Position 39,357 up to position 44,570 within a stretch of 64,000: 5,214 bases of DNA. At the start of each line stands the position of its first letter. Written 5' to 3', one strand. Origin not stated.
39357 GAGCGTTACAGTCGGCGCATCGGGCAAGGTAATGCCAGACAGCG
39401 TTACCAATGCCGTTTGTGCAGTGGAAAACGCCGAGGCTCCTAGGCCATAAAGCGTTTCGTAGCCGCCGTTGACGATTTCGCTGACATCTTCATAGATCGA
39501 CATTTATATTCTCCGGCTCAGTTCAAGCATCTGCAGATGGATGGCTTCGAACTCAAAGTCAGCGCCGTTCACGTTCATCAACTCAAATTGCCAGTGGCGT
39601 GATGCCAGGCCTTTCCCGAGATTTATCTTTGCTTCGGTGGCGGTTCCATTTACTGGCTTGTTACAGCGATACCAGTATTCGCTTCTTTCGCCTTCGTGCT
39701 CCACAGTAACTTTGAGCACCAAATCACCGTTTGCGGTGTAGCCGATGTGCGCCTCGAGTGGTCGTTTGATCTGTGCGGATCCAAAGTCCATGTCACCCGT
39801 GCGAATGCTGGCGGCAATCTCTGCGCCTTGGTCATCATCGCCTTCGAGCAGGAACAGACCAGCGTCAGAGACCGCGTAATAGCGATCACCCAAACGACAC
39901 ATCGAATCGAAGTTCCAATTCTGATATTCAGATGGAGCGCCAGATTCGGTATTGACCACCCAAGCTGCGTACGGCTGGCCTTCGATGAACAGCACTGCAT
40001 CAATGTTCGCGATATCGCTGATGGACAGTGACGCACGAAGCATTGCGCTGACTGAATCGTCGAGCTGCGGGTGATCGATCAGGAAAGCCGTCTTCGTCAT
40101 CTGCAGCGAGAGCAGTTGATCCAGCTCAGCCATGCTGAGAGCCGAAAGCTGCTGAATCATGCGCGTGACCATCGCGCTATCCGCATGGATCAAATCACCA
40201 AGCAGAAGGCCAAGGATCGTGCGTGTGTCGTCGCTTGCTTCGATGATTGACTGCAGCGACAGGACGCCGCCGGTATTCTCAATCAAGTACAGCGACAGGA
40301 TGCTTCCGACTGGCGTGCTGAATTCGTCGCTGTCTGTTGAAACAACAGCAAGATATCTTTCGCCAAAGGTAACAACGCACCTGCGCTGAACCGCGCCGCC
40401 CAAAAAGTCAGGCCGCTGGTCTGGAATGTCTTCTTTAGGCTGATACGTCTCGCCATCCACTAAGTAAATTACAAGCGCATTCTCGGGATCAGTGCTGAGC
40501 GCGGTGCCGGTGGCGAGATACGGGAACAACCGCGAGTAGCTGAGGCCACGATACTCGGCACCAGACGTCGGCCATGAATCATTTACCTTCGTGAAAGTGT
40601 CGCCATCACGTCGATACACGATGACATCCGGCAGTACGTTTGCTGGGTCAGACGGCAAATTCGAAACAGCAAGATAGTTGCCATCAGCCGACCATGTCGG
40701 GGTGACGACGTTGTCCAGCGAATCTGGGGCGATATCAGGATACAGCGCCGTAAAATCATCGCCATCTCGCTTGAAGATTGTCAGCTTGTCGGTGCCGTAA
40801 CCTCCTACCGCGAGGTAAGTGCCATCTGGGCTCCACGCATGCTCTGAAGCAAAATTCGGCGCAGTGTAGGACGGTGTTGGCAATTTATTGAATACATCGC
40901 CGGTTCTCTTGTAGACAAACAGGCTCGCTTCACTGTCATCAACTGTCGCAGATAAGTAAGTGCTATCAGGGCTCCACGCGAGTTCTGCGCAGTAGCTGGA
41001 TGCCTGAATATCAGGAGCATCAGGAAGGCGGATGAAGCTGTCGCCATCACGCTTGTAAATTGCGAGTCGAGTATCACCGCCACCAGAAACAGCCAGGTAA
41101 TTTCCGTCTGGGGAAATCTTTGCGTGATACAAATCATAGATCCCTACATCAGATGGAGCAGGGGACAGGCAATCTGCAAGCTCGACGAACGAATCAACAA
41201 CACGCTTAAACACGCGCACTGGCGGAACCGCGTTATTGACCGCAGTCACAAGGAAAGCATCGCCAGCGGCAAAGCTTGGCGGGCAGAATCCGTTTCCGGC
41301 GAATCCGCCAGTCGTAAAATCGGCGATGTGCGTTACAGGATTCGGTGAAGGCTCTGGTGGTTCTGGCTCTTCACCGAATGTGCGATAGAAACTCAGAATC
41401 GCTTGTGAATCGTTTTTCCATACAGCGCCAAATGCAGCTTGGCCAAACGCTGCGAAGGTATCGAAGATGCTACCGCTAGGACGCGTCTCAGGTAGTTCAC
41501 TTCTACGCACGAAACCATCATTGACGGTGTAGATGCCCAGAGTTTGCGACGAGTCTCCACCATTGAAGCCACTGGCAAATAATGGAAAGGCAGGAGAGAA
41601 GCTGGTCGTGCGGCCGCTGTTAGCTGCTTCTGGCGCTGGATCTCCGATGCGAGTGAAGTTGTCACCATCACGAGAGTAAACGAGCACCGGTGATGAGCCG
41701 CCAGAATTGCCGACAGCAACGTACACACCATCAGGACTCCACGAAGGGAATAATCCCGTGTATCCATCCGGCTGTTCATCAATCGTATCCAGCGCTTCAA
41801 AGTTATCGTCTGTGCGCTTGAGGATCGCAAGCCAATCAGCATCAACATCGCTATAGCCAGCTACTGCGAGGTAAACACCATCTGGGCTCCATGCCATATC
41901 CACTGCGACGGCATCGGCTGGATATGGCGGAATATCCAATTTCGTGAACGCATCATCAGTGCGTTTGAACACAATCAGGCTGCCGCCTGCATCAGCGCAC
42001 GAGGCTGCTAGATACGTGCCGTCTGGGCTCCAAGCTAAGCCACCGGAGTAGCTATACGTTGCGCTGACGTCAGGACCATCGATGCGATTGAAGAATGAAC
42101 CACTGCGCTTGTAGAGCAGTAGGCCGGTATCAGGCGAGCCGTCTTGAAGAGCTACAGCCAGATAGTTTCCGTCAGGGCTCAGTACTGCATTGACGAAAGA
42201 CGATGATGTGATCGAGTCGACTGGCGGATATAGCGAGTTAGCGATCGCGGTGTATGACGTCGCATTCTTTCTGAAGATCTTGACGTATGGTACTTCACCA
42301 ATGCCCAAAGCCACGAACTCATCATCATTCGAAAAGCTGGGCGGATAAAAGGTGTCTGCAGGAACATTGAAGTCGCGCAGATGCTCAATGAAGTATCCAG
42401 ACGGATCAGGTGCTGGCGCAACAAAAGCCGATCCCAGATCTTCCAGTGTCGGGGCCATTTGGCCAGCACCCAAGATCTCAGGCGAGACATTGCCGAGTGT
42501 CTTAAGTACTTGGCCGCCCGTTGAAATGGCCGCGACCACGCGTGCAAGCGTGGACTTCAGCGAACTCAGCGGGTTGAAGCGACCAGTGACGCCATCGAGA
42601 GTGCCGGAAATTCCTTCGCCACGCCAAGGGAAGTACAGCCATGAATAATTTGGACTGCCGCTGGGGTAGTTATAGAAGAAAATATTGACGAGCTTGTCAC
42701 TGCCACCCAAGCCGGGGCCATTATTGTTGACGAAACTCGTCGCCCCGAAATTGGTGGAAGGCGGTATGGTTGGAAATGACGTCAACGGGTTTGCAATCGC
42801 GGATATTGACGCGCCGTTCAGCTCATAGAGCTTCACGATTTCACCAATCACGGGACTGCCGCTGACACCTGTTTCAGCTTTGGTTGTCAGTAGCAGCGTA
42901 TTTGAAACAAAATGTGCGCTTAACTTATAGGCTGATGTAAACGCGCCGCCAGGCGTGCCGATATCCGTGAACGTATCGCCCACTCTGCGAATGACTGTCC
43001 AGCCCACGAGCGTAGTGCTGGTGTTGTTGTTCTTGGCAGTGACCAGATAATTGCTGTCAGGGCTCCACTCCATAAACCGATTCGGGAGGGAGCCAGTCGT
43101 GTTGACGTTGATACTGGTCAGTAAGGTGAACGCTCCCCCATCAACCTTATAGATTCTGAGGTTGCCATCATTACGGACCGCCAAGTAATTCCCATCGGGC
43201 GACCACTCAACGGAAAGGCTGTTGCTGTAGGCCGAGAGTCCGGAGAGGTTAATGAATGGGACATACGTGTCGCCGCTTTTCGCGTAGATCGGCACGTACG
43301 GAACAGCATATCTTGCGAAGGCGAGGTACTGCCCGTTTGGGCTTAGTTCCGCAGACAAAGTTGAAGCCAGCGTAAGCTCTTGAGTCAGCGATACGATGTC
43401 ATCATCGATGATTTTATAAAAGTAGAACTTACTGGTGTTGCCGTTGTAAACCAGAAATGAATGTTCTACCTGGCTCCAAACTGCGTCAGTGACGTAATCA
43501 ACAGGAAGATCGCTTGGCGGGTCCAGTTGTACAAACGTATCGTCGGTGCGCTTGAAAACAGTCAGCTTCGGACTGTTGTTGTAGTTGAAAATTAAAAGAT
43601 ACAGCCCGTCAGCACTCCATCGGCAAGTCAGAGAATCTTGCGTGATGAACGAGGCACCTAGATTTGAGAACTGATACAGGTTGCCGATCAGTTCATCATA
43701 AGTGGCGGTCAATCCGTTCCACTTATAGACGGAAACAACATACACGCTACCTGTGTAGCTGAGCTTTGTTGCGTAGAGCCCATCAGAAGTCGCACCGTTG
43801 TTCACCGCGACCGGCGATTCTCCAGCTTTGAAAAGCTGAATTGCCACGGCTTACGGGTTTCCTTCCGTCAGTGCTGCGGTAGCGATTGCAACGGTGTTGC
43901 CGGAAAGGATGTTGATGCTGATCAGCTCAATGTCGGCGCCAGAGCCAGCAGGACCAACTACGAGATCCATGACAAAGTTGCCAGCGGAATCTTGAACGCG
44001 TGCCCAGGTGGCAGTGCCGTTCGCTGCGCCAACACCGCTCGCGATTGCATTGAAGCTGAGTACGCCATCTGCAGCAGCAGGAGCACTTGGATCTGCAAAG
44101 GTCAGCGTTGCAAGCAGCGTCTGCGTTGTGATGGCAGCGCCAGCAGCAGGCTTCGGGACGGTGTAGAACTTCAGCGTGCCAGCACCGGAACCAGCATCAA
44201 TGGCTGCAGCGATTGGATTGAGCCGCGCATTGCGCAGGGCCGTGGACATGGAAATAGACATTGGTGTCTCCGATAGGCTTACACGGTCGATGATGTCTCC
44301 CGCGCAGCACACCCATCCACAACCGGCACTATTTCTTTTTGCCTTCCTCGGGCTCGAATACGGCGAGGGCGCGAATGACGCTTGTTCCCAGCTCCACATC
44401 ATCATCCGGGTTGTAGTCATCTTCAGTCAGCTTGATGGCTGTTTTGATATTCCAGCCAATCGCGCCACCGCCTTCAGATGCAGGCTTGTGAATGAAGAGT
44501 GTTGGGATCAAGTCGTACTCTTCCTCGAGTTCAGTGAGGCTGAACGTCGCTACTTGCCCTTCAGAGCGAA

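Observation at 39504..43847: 1447-aa virion-operon protein built from three paralogous PD40-type beta-propeller modules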

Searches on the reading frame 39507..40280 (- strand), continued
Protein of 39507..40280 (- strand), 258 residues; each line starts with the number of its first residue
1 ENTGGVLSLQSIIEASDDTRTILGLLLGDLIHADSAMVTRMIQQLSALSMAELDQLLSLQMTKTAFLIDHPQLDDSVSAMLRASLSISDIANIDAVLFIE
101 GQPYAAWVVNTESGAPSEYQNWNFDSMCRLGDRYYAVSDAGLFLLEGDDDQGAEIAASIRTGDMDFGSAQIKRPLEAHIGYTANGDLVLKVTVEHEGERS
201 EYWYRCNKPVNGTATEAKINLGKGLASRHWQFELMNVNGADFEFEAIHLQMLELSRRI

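Call 96: find_encoding_contigs(protein=P0017, flank=8000, max_places=2)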
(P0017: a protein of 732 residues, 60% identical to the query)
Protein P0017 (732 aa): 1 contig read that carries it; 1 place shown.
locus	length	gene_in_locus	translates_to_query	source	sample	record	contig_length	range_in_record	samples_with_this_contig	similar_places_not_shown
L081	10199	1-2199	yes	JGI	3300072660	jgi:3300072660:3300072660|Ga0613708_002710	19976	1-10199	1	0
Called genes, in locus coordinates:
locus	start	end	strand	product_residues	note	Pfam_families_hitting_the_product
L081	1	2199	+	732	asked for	PF23381:Beta-prop_IFT122_1st, PF23389:Beta-prop_WDR19_1st (weak), PF23414:Beta-prop_EML_2 (faint), PF12894:ANAPC4_WD40 (faint), PF25174:Beta-prop_THOC3, PF23381:Beta-prop_IFT122_1st, PF23389:Beta-prop_WDR19_1st (weak)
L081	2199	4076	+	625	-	-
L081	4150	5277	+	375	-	-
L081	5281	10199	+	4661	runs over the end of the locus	PF28553:WH_1, PF28554:DUF8437, PF28555:Helicase_dom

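Call 97: find_encoding_contigs(protein=P0018, flank=8000, max_places=2)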
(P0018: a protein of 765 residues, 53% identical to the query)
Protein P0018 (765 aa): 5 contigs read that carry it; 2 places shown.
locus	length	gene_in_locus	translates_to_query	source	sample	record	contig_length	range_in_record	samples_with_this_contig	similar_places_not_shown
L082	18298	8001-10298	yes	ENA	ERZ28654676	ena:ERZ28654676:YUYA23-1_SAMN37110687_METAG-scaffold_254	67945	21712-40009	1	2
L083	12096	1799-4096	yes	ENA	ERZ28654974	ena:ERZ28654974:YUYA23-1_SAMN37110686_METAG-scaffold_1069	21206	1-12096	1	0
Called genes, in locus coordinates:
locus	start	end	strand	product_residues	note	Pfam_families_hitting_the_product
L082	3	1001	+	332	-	-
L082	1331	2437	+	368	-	PF13252:Phage_capsid_3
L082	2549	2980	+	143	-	-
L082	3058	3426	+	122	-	-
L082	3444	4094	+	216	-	PF24175:SU10_adaptor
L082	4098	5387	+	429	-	-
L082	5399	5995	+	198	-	PF23140:Gp80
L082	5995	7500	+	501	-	-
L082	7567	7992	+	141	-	-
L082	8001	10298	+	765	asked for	PF23381:Beta-prop_IFT122_1st (faint), PF23389:Beta-prop_WDR19_1st (faint)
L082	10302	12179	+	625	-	-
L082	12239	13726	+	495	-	-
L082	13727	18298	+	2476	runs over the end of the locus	-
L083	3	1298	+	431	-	?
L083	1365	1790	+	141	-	-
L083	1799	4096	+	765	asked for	PF23381:Beta-prop_IFT122_1st (faint), PF23389:Beta-prop_WDR19_1st (faint)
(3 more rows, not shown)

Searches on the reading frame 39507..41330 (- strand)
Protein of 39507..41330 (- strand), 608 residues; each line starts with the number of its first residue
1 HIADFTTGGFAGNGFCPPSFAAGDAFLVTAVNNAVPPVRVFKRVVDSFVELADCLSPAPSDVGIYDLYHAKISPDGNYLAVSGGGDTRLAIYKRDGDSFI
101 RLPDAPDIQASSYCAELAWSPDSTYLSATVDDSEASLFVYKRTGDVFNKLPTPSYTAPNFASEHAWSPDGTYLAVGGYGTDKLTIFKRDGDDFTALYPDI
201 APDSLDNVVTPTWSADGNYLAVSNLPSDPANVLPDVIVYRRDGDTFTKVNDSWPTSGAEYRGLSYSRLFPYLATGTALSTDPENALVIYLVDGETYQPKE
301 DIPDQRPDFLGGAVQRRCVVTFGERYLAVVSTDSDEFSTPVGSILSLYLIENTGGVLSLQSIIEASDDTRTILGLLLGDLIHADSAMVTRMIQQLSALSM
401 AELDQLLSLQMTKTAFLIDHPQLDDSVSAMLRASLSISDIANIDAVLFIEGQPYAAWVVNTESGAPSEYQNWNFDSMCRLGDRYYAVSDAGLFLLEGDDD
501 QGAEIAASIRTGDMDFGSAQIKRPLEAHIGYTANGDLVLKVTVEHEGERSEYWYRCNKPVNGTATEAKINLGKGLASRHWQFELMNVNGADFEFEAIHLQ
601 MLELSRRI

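Call 40: predict_structure(alignment_id=A2)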
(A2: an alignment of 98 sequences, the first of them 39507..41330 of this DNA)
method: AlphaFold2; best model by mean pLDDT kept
length: 608 residues; sequences in the alignment: 98
mean_pLDDT: 63.9   pTM: 0.44
mean pLDDT of the five models: 63.9, 62.7, 62.4, 61.3, 59.5
residues with pLDDT >= 90: 104; 70-90: 172; 50-70: 121; < 50: 211
segments of 3 or more residues with pLDDT < 50: 1-51, 53-63, 251-302, 304-357, 365-368, 411-417, 419-423, 428-431, 433-448
pLDDT, mean of each block of 10 residues (from residue 1): 31 34 36 35 44 45 62 91 77 89 71 80 90 78 79 58 83 78 82 76 58 74 62 65 73 38 36 35 29 33 38 28 29 33 36 45 51 58 66 72 68 44 49 47 46 61 68 76 82 74 79 93 96 95 96 95 92 93 93 94 78
secondary structure, 60 per line:
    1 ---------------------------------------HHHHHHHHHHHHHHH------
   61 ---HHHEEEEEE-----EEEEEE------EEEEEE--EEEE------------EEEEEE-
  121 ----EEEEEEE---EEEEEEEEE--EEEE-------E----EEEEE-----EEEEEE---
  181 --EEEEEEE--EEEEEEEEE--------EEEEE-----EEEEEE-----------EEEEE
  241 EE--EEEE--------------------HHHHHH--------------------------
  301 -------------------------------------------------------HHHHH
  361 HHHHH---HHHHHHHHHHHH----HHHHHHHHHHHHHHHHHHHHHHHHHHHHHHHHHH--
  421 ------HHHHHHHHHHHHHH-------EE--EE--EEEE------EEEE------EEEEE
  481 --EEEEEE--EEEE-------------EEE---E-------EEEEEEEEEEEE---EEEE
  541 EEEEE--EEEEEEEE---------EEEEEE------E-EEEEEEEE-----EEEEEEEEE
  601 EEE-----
elements in order: H40-54 E67-72 E78-83 E90-95 E98-101 E114-119 E125-131 E135-143 E146-149 E162-166 E172-177 E183-189 E192-200 E209-213 E219-224 E236-242 E245-248 H269-274 H356-365 H369-380 H385-418 H427-440 E456-459 E466-469 E476-480 E483-488 E491-494 E508-510 E522-533 E537-545 E548-555 E565-570 E579-586 E592-603

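Call 43: fold_search(model_id=the predicted structure, library=pdb)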
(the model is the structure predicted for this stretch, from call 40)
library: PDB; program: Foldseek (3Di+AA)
matches with E <= 10: 1633; with E <= 0.001: 179
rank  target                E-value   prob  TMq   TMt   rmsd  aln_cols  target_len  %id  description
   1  6igb_A                1.0e-06  1.00  0.22  0.35   5.7       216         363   20  the structure of Pseudomonas aeruginosa Periplasmic gluconolactonase, PpgL (released 2018-11-21)
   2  6igq_C                1.3e-06  1.00  0.22  0.23   4.7       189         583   18  Crystal structure of inactive state of S9 peptidase from Deinococcus radiodurans R1 (PMSF treated) (released 2018-11-14)
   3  5yzm_A                2.1e-06  1.00  0.21  0.22   5.7       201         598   15  Crystal structure of S9 peptidase (inactive form) from Deinococcus radiodurans R1 (released 2018-11-14)
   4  6igr_C                2.6e-06  1.00  0.23  0.24   4.9       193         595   17  Crystal structure of S9 peptidase (S514A mutant in inactive state) from Deinococcus radiodurans R1 (released 2018-11-14)
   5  6tbl_E                3.3e-06  1.00  0.24  0.41   3.9       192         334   18  Crystal structure of MMS19(CTD)-CIAO1-CIAO2B CIA targeting complex (released 2020-07-29)
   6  6igr_A                3.9e-06  1.00  0.23  0.23   4.5       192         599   17  Crystal structure of S9 peptidase (S514A mutant in inactive state) from Deinococcus radiodurans R1 (released 2018-11-14)
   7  3fgb_B                6.8e-06  1.00  0.25  0.41   4.1       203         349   22  Crystal structure of the Q89ZH8_BACTN protein from Bacteroides thetaiotaomicron. Northeast Structural Genomics Consort (released 2008-12-23)
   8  3fgb_A                6.8e-06  1.00  0.24  0.40   4.2       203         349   21  Crystal structure of the Q89ZH8_BACTN protein from Bacteroides thetaiotaomicron. Northeast Structural Genomics Consort (released 2008-12-23)
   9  6igq_A                8.0e-06  1.00  0.23  0.23   5.0       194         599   17  Crystal structure of inactive state of S9 peptidase from Deinococcus radiodurans R1 (PMSF treated) (released 2018-11-14)
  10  5yzm_C                8.0e-06  1.00  0.22  0.22   4.8       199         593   17  Crystal structure of S9 peptidase (inactive form) from Deinococcus radiodurans R1 (released 2018-11-14)
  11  9nwi_Y                1.0e-05  1.00  0.18  0.21  23.1       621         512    9  Pseudomonas phage Pa223 tail (C6 symmetry) (released 2025-08-06)
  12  6ikg_D                1.1e-05  1.00  0.19  0.19   9.1       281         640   13  Crystal structure of substrate-bound S9 peptidase (S514A mutant) from Deinococcus radiodurans (released 2018-11-14)
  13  4qrj_B                1.3e-05  1.00  0.24  0.41   4.2       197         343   19  Crystal structure of a putative 6-phosphogluconolactonase (BACUNI_04672) from Bacteroides uniformis ATCC 8492 at 2.20  (released 2014-07-23)
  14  4qrj_A                1.3e-05  1.00  0.24  0.41   4.2       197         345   19  Crystal structure of a putative 6-phosphogluconolactonase (BACUNI_04672) from Bacteroides uniformis ATCC 8492 at 2.20  (released 2014-07-23)
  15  3fm0                  1.4e-05  1.00  0.24  0.42   3.5       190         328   21  Crystal structure of WD40 protein Ciao1 (released 2009-02-10)
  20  4r40_A                1.7e-05  1.00  0.21  0.30   5.4       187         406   19  Crystal Structure of TolB/Pal complex from Yersinia pestis. (released 2014-09-03)
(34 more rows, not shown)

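Call 44: search_solved_structures(query=A2, max_evalue=1, show_alignments=2)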
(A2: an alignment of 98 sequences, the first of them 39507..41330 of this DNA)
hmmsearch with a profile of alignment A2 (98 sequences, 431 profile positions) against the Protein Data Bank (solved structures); distinct sequences matched with E-value up to 1: 5.
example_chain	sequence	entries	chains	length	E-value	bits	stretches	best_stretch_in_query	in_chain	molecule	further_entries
26gp_Q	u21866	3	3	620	6.2e-33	118.1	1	207-423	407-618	Structural protein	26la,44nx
9y6s_6y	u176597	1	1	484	0.0013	21.4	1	62-236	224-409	Tetratricopeptide repeat protein 29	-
9ynu_B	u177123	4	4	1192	0.016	17.9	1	62-222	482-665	Spt20-like SEP domain-containing protein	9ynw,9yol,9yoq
9e5c_0q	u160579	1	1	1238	0.23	14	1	62-225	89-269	LIM zinc-binding domain-containing protein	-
2opj_A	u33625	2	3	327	0.97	12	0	50-182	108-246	O-succinylbenzoate-CoA synthase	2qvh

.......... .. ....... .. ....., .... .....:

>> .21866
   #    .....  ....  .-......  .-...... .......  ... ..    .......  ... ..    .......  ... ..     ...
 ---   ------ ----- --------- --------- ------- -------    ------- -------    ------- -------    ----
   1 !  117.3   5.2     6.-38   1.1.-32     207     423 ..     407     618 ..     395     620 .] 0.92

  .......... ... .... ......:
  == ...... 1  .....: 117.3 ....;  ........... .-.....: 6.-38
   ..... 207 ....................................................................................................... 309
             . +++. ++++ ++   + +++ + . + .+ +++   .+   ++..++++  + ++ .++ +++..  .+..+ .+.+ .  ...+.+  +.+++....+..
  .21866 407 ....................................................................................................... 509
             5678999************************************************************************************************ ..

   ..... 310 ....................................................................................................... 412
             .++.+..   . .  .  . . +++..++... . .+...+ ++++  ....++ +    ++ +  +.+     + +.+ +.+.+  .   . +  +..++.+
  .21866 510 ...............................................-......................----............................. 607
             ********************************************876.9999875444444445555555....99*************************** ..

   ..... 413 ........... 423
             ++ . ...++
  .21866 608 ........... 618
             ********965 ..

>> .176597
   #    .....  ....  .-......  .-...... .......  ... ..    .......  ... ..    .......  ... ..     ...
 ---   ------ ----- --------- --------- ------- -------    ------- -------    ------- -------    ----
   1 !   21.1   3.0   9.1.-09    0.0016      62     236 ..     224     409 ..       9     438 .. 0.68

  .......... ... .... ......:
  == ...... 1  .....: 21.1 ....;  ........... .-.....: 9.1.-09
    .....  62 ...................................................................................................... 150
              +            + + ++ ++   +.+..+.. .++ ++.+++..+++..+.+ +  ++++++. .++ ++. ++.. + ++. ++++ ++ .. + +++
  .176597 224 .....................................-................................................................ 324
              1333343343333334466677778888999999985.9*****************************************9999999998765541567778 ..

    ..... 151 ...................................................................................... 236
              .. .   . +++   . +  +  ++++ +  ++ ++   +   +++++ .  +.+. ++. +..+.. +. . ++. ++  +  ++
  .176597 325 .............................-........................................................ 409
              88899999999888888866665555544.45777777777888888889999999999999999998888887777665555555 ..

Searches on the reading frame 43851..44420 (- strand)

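Call 5: search_protein_families(library=phrogs, proteins=[window:43851-44420:-], max_evalue=0.01)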
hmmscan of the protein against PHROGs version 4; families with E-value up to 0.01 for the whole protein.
window:43851-44420:- (189 aa): 1 family
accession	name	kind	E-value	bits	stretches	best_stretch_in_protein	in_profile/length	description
phrog_3758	-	head and packaging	1.5e-30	107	1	55-186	2-137/140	virion structural protein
